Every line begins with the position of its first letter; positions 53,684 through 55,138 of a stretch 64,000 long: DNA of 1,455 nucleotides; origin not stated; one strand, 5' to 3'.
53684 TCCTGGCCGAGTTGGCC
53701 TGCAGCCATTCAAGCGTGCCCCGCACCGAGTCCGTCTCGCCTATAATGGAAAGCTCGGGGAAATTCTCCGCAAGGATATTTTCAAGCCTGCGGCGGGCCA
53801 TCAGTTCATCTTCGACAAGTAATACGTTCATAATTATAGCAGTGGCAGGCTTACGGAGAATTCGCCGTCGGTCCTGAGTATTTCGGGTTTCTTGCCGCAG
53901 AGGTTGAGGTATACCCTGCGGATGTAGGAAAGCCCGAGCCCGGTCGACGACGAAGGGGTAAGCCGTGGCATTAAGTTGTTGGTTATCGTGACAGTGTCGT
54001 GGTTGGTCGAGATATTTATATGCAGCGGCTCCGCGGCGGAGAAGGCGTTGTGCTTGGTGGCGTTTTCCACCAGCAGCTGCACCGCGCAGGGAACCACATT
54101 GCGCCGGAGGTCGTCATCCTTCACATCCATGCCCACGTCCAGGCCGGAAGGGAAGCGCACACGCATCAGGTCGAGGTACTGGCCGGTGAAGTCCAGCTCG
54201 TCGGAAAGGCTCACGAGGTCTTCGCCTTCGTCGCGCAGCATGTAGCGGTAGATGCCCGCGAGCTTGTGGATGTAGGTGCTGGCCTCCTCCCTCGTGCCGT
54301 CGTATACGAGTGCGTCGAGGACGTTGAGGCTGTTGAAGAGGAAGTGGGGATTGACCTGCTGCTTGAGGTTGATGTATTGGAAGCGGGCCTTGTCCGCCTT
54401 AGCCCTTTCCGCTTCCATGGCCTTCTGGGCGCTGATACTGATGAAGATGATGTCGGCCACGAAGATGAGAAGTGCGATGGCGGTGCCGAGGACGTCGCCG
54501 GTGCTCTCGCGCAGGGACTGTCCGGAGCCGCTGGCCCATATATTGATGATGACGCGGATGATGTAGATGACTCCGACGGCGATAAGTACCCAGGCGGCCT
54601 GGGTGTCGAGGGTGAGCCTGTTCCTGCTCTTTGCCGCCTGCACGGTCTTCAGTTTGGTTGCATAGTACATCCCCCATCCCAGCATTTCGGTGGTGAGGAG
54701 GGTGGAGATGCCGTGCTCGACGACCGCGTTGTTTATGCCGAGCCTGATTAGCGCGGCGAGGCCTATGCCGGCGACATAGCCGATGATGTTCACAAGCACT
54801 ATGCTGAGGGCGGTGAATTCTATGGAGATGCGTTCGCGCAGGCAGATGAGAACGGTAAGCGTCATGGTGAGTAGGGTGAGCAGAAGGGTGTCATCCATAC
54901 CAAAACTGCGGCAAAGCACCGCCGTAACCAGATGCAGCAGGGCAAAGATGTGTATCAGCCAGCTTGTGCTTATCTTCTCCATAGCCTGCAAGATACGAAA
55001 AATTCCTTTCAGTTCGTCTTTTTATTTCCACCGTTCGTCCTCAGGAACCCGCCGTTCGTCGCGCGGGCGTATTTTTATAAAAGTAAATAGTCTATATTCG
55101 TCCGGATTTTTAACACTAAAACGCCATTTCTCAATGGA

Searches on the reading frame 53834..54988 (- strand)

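Call 79: search_protein_families(library=pfam, proteins=[window:53834-54988:-], max_evalue=0.0001)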
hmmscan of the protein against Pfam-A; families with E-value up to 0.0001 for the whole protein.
window:53834-54988:- (384 aa): 1 family
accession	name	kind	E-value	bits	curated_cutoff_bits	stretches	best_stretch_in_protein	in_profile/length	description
PF06580.19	His_kinase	-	4.5e-23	81.7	25.2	1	205-281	3-79/81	Histidine kinase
